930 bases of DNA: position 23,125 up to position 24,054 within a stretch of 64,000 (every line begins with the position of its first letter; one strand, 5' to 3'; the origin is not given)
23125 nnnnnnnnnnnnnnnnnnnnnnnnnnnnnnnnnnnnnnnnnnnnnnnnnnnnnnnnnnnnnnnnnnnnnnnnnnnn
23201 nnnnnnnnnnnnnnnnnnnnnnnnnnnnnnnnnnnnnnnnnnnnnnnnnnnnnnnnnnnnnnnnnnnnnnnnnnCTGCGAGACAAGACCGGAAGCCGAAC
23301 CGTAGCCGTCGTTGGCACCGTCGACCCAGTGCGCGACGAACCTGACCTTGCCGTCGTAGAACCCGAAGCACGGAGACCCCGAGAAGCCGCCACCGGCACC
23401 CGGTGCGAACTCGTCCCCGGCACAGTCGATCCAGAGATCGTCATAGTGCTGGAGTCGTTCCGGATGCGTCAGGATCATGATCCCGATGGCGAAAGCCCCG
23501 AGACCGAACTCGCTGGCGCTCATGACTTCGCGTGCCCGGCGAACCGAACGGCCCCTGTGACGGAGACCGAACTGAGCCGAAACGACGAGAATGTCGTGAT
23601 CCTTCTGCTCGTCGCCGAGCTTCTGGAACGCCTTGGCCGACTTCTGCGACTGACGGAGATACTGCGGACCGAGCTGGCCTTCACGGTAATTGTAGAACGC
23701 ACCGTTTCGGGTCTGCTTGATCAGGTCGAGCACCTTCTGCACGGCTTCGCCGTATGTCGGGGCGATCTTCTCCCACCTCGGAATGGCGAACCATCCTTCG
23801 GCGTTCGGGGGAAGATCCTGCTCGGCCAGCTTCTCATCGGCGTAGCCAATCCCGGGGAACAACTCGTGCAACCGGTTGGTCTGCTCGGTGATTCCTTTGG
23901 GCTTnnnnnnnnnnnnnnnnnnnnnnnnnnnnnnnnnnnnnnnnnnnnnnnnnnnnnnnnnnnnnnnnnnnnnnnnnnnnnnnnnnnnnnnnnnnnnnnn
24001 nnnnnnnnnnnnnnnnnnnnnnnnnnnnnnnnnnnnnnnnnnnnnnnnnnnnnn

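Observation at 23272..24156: The DGR target is an unusual cytoplasmic-looking, GC-rich protein with the VR at its extreme C-terminus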

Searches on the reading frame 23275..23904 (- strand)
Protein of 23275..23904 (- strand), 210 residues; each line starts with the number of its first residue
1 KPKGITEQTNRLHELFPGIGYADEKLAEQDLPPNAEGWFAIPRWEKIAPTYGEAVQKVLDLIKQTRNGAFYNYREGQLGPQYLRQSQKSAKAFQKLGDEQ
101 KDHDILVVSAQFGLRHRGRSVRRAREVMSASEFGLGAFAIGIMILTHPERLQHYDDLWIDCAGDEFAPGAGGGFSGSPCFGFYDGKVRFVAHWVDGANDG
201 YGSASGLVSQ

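Call 70: predict_structure(alignment_id=A4)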
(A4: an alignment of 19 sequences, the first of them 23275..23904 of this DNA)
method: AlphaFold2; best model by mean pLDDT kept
length: 210 residues; sequences in the alignment: 19
mean_pLDDT: 78.9   pTM: 0.84
mean pLDDT of the five models: 78.9, 77.6, 70.5, 67.6, 55.8
residues with pLDDT >= 90: 66; 70-90: 90; 50-70: 45; < 50: 9
segments of 3 or more residues with pLDDT < 50: 115-118, 170-172
pLDDT, mean of each block of 10 residues (from residue 1): 90 95 93 88 93 89 74 68 75 92 94 56 68 85 87 75 61 64 77 58 75
secondary structure, 60 per line:
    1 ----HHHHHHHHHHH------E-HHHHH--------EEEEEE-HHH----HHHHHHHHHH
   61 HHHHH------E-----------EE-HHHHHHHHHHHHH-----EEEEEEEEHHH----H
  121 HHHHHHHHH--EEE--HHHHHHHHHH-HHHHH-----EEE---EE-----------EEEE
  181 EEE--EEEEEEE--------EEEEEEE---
elements in order: H5-15 H24-28 E37-42 H51-65 H87-99 E105-112 H120-129 E132-134 H137-146 H148-152 E158-160 E177-183 E186-192 E201-207

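Call 72: fold_search(model_id=the predicted structure, library=pdb)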
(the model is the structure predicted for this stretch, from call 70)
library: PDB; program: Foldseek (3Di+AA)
matches with E <= 10: 33; with E <= 0.001: 0
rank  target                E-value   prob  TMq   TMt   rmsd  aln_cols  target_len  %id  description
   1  1yxk_A                2.1e+00  0.09  0.29  0.41   5.8       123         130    9  Crystal structure of human lectin-like oxidized low-density lipoprotein receptor 1 (LOX-1) disulfide-linked dimer (released 2005-06-14)
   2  1yxj_A                2.1e+00  0.08  0.28  0.40   6.0       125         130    9  Crystal structure of human lectin-like oxidized low-density lipoprotein receptor 1 (LOX-1) at low pH (released 2005-06-14)
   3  3ftj                  3.2e+00  0.01  0.10  0.09  11.1        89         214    4  Crystal structure of the periplasmic region of MacB from Actinobacillus actinomycetemcomitans (released 2009-05-26)
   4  8xgk                  3.6e+00  0.01  0.07  0.06   9.7        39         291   13  Optimization Efforts for Identification of Novel Highly Potent Keap1-Nrf2 Protein-Protein Interaction Ihhibitors (released 2024-05-22)
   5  9kz3_A                4.1e+00  0.01  0.07  0.05   6.8        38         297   24  PEDV 3CLpro mutant (C144A) in complex with nsp8|9 peptite substrate (released 2025-12-17)
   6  8oks_A                4.4e+00  0.06  0.28  0.46   4.9       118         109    8  Crystal structure of Bdellovibrio bacteriovorus Bd2740 C-terminal domain (released 2023-10-25)
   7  8gym_T1               4.4e+00  0.02  0.15  0.07   9.2        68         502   13  Cryo-EM structure of Tetrahymena thermophila respiratory mega-complex MC IV2+(I+III2+II)2 (released 2023-06-14)
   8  7ofd                  4.4e+00  0.00  0.07  0.06   9.8        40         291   12  Keap1 kelch domain bound to a small molecule fragment (released 2022-11-02)
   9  5vbg                  4.7e+00  0.01  0.12  0.05  14.7        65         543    9  Crystal Structure of full-length LpoA, Monoclinic form 1, from Haemophilus influenzae (released 2017-09-13)
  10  9jgt_A                5.0e+00  0.03  0.06  0.05   3.4        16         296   44  Crystal structure of HCoV 229E main protease in complex with Ibuzatrelvir (released 2026-03-11)
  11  8y4f_A                5.0e+00  0.03  0.06  0.05   3.4        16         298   44  Crystal structure of HCoV 229E main protease in complex with Bofutrelvir (released 2025-01-08)
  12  5ee9_A                5.0e+00  0.01  0.08  0.05  12.1        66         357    9  Complex structure of OSYCHF1 with GMP-PNP (released 2016-02-24)
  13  4psl_A                5.3e+00  0.01  0.11  0.13   8.1        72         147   12  Crystal structure of pfuThermo-DBP-RP1 (crystal form I) (released 2014-04-30)
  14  8pkx_A                6.1e+00  0.01  0.08  0.06   9.8        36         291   11  Kelch domain of KEAP1 in complex with a ortho-dimethylbenzene linked cyclic peptide 11 (ortho-WRCNPETaEC). (released 2023-11-15)
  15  6zf3                  6.1e+00  0.00  0.07  0.06   9.7        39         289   13  Keap1 kelch domain bound to a small molecule inhibitor of the Keap1-Nrf2 protein-protein interaction (released 2021-04-14)
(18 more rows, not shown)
